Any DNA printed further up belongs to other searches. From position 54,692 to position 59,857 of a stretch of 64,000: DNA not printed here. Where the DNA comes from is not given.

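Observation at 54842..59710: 1622-aa GC-rich giant protein ending in a LuxR-type HTH, with internal repeats and Gly-rich membrane segments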

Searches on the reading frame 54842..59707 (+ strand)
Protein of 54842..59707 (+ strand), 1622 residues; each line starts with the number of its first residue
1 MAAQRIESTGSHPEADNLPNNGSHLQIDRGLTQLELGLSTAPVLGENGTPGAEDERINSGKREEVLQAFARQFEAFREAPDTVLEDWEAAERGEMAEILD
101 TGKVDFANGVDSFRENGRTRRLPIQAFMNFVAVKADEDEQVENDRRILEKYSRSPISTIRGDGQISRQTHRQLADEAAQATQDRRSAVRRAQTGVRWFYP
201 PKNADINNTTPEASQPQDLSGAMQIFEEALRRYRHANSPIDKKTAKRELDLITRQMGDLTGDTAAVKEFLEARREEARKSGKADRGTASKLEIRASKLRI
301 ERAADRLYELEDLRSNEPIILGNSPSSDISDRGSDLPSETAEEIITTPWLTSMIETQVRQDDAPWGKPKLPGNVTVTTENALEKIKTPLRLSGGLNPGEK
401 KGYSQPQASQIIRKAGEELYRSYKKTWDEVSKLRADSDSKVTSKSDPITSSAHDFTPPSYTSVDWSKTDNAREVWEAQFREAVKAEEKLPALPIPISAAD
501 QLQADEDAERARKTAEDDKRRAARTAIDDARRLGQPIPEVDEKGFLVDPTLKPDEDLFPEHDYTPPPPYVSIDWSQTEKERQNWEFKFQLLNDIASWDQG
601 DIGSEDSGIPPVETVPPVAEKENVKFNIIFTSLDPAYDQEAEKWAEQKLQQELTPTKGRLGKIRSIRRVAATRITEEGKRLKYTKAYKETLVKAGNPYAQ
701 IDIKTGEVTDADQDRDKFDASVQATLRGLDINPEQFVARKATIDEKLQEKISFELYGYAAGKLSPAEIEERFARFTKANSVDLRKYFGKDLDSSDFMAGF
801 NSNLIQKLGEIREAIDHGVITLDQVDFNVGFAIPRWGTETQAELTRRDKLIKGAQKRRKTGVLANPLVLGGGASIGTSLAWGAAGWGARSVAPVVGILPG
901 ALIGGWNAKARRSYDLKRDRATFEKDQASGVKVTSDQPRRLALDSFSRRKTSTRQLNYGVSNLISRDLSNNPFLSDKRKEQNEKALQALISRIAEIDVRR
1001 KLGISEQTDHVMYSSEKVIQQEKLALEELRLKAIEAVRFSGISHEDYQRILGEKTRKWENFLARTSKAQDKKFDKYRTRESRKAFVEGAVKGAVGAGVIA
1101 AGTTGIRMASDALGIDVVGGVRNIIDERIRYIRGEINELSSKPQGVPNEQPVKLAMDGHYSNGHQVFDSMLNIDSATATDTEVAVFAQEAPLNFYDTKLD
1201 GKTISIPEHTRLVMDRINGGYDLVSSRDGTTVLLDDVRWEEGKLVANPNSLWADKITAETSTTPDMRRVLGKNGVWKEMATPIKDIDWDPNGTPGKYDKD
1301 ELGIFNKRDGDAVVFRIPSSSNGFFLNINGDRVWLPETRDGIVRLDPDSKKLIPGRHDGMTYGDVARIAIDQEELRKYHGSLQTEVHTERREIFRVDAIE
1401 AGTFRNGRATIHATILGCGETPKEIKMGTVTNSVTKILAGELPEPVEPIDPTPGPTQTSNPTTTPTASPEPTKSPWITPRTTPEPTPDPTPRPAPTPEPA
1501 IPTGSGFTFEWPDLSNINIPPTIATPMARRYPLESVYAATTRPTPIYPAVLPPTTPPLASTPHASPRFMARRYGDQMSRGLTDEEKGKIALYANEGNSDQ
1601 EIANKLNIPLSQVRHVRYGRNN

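Call 3: search_protein_families(library=pfam, proteins=[window:54842-59707:+], max_evalue=10)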
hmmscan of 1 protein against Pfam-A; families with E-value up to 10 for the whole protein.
window:54842-59707:+ (1622 aa): 3 families
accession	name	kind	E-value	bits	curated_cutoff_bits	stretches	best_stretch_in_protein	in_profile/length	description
PF04218.19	CENP-B_N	-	0.0074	16.4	21.2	1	1580-1616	6-42/53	CENP-B N-terminal DNA-binding domain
PF04545.22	Sigma70_r4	-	0.046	13.7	24.1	1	1580-1614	4-38/50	Sigma-70, region 4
PF13384.12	HTH_23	-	0.064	13.6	24.6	1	1585-1617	6-38/50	Homeodomain-like domain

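Call 4: search_protein_families(library=ncbifam, proteins=[window:54842-59707:+], max_evalue=10)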
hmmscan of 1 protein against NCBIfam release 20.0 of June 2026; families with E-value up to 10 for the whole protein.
window:54842-59707:+ (1622 aa): 3 families
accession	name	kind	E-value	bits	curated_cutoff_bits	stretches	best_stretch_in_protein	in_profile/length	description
NF053790.1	LplA_LipA_fuse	exception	0.41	9.1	800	1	650-734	208-297/606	bifunctional lipoate--protein ligase/lipoyl synthase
NF037973.1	metallo_SslE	exception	1.9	5.7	3000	1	1454-1507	43-93/1519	lipoprotein metalloprotease SslE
NF008084.0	PRK10819.1-5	equivalog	3.7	7.4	315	1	1443-1500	59-111/249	TonB system transport protein TonB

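Call 5: search_solved_structures(query=window:54842-59707:+, max_evalue=10, show_alignments=2)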
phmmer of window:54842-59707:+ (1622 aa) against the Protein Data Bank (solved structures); distinct sequences matched with E-value up to 10: 1.
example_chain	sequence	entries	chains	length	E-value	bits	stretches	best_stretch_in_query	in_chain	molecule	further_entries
4l3a_A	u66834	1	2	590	0.46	11.1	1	1387-1487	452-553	Internalin K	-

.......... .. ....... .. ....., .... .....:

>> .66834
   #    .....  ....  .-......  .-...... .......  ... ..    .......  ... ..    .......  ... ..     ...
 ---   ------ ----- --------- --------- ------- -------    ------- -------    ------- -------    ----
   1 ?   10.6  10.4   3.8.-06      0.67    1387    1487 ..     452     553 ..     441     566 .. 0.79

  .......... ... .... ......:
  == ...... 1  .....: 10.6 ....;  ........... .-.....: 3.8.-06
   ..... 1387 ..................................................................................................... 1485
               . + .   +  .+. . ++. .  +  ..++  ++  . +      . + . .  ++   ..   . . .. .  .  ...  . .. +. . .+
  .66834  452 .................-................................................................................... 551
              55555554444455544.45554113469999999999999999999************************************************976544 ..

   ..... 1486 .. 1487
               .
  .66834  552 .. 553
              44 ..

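Call 6: find_homologous_proteins(query=window:54842-59707:+, max_evalue=0.001)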
Query window:54842-59707:+ (1622 aa): 5 proteins with E <= 0.001 among 8000 candidates.
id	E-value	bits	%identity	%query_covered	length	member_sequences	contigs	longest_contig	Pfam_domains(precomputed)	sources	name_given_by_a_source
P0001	0.0e+0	3665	100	100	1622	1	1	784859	-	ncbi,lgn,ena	-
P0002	0.0e+0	1914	61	51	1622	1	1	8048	-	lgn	-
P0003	0.0e+0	1888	67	63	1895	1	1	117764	-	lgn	-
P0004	0.0e+0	1305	45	52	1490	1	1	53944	-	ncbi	-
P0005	1.7e-170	588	31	52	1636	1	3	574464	-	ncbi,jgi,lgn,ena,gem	-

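Call 10: find_encoding_contigs(protein=P0001, flank=10000, max_places=3)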
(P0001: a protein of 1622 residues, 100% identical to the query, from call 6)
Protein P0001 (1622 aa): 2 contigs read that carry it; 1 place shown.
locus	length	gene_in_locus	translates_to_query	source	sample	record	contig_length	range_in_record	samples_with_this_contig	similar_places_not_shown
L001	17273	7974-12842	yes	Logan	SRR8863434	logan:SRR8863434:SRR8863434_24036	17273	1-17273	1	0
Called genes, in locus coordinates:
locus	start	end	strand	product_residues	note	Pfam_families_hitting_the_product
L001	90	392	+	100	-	PF01035:DNA_binding_1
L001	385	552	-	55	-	-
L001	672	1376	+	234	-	PF02585:PIG-L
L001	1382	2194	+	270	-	PF08889:WbqC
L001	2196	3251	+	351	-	PF00704:Glyco_hydro_18, PF03644:Glyco_hydro_85 (weak)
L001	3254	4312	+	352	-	PF01041:DegT_DnrJ_EryC1, PF01212:Beta_elim_lyase (faint), PF01053:Cys_Met_Meta_PP (weak)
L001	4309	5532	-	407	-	PF13641:Glyco_tranf_2_3, PF00535:Glycos_transf_2, PF13632:Glyco_trans_2_3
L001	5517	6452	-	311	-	PF00106:adh_short (weak), PF01073:3Beta_HSD, PF01370:Epimerase, PF02719:Polysacc_synt_2, PF04321:RmlD_sub_bind, PF16363:GDP_Man_Dehyd, PF07993:NAD_binding_4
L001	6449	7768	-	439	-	PF02826:2-Hacid_dh_C (faint), PF03446:NAD_binding_2, PF03721:UDPG_MGDP_dh_N, PF03807:F420_oxidored (weak), PF00984:UDPG_MGDP_dh, PF03720:UDPG_MGDP_dh_C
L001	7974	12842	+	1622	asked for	-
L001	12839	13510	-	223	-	-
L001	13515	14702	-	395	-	-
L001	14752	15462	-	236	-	PF00535:Glycos_transf_2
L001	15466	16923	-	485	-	PF13231:PMT_2 (weak)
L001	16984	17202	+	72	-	-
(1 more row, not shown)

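Call 11: find_encoding_contigs(protein=P0003, flank=10000, max_places=2)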
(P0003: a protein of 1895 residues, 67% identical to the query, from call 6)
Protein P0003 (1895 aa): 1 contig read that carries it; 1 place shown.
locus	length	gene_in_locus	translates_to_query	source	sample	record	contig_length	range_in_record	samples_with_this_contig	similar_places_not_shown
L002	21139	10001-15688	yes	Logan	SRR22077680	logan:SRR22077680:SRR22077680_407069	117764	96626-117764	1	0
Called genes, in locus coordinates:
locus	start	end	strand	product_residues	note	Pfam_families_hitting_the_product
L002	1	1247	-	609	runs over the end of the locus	PF00456:Transketolase_N, PF13292:DXP_synthase_N, PF00676:E1_dh, PF02779:Transket_pyr, PF02780:Transketolase_C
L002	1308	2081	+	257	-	PF02673:BacA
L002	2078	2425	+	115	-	PF01035:DNA_binding_1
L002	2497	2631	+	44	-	-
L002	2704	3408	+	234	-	PF02585:PIG-L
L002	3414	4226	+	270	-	PF08889:WbqC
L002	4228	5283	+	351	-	PF00704:Glyco_hydro_18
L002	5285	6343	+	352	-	PF01041:DegT_DnrJ_EryC1, PF01053:Cys_Met_Meta_PP (weak)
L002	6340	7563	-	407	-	PF13641:Glyco_tranf_2_3, PF00535:Glycos_transf_2, PF13632:Glyco_trans_2_3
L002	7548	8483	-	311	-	PF00106:adh_short (weak), PF01073:3Beta_HSD, PF01370:Epimerase, PF02719:Polysacc_synt_2, PF04321:RmlD_sub_bind, PF16363:GDP_Man_Dehyd, PF07993:NAD_binding_4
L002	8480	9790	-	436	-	PF02826:2-Hacid_dh_C (weak), PF03446:NAD_binding_2, PF03807:F420_oxidored, PF03721:UDPG_MGDP_dh_N, PF00984:UDPG_MGDP_dh, PF03720:UDPG_MGDP_dh_C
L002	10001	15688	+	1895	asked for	-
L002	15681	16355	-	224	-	-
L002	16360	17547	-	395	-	-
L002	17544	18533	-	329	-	PF01073:3Beta_HSD, PF01370:Epimerase, PF02719:Polysacc_synt_2, PF04321:RmlD_sub_bind, PF07993:NAD_binding_4 (faint), PF13460:NAD_binding_10, PF16363:GDP_Man_Dehyd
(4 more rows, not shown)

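Call 12: find_encoding_contigs(protein=P0004, flank=10000, max_places=2)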
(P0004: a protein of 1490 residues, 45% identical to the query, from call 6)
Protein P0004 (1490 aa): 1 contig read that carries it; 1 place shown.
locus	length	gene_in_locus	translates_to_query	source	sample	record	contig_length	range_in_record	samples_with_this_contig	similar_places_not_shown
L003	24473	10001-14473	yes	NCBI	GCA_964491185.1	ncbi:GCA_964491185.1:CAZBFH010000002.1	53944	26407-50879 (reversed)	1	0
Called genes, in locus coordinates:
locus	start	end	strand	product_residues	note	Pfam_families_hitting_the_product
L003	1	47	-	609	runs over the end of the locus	PF00456:Transketolase_N, PF13292:DXP_synthase_N, PF00676:E1_dh, PF02779:Transket_pyr, PF02780:Transketolase_C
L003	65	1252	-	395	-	-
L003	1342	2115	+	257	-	PF02673:BacA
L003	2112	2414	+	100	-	PF01035:DNA_binding_1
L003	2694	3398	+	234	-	PF02585:PIG-L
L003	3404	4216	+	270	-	PF08889:WbqC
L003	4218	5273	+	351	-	PF00704:Glyco_hydro_18, PF03644:Glyco_hydro_85 (weak)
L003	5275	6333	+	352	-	PF01041:DegT_DnrJ_EryC1, PF01053:Cys_Met_Meta_PP (weak)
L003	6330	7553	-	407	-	PF13641:Glyco_tranf_2_3, PF00535:Glycos_transf_2, PF13632:Glyco_trans_2_3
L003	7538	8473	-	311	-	PF00106:adh_short (weak), PF01073:3Beta_HSD, PF01370:Epimerase, PF02719:Polysacc_synt_2, PF04321:RmlD_sub_bind, PF16363:GDP_Man_Dehyd, PF07993:NAD_binding_4 (weak), PF02719:Polysacc_synt_2 (weak)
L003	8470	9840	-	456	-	PF02826:2-Hacid_dh_C (weak), PF03446:NAD_binding_2, PF03721:UDPG_MGDP_dh_N, PF03807:F420_oxidored (weak), PF00984:UDPG_MGDP_dh, PF03720:UDPG_MGDP_dh_C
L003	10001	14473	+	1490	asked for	-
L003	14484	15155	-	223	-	-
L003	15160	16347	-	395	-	-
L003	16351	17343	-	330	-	PF01073:3Beta_HSD, PF01370:Epimerase, PF02719:Polysacc_synt_2, PF04321:RmlD_sub_bind, PF07993:NAD_binding_4 (faint), PF13460:NAD_binding_10, PF16363:GDP_Man_Dehyd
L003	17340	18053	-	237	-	PF00535:Glycos_transf_2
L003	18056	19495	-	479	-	-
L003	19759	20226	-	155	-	PF07963:N_methyl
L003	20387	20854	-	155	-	PF07963:N_methyl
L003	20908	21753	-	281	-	-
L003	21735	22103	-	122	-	-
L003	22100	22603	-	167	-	PF07963:N_methyl (weak)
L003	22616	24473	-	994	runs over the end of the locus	-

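Call 13: find_encoding_contigs(protein=P0005, flank=10000, max_places=3)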
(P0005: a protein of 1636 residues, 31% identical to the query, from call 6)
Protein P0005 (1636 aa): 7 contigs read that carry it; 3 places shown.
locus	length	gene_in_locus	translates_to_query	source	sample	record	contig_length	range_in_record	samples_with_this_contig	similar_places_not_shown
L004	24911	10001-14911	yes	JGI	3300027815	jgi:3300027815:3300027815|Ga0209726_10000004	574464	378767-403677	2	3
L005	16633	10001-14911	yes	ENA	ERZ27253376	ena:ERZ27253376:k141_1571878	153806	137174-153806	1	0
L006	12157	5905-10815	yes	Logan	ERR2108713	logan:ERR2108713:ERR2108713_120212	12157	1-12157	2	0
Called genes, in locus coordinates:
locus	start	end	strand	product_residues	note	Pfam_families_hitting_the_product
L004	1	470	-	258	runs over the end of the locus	PF00005:ABC_tran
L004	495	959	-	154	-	-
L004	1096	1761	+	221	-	PF01797:Y1_Tnp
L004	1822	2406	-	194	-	PF01551:Peptidase_M23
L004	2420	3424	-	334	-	PF03462:PCRF, PF00472:RF-1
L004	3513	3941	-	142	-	-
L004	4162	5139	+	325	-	PF00294:PfkB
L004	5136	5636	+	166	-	PF02502:LacAB_rpiB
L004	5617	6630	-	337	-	PF00044:Gp_dh_N, PF02800:Gp_dh_C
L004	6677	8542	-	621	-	PF00456:Transketolase_N, PF13292:DXP_synthase_N, PF00676:E1_dh, PF02779:Transket_pyr, PF02780:Transketolase_C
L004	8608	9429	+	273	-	PF02673:BacA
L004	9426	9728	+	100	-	PF01035:DNA_binding_1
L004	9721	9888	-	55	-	-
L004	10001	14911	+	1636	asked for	-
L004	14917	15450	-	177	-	-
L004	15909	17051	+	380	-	-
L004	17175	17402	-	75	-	-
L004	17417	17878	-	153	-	PF07963:N_methyl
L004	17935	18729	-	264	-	-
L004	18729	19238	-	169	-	-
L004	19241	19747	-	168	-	PF07963:N_methyl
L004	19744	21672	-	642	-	PF08309:LVIVD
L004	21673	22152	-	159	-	-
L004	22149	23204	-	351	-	PF00482:T2SSF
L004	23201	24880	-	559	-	PF05157:MshEN, PF00437:T2SSE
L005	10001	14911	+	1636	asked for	-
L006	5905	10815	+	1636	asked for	-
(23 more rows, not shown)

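Call 14: search_protein_families(library=pfam, proteins=[L004:14920-15450:-, L004:15909-17048:+], max_evalue=1)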
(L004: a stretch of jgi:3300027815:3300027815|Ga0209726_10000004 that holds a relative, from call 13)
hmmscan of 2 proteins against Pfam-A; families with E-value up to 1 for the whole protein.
L004:14920-15450:- (177 aa): 3 families
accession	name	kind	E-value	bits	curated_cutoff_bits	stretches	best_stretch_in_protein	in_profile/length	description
PF01988.24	VIT1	-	0.037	14.3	28.1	1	44-130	123-213/214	VIT family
PF04982.19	TM_HPP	-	0.049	13.6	27.2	1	69-173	43-145/157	HPP, transmembrane region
PF24709.1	DUF7670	-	0.059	14.2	29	1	53-138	5-84/118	Domain of unknown function (DUF7670)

L004:15909-17048:+ (380 aa): 0 families

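Call 90: search_protein_families(library=phrogs, proteins=[window:54842-59707:+], max_evalue=0.01)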
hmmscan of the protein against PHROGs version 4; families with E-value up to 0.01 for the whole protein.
window:54842-59707:+ (1622 aa): 1 family
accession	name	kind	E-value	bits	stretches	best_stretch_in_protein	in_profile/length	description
phrog_1103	-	unknown function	0.002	19.2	0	1069-1107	31-75/80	-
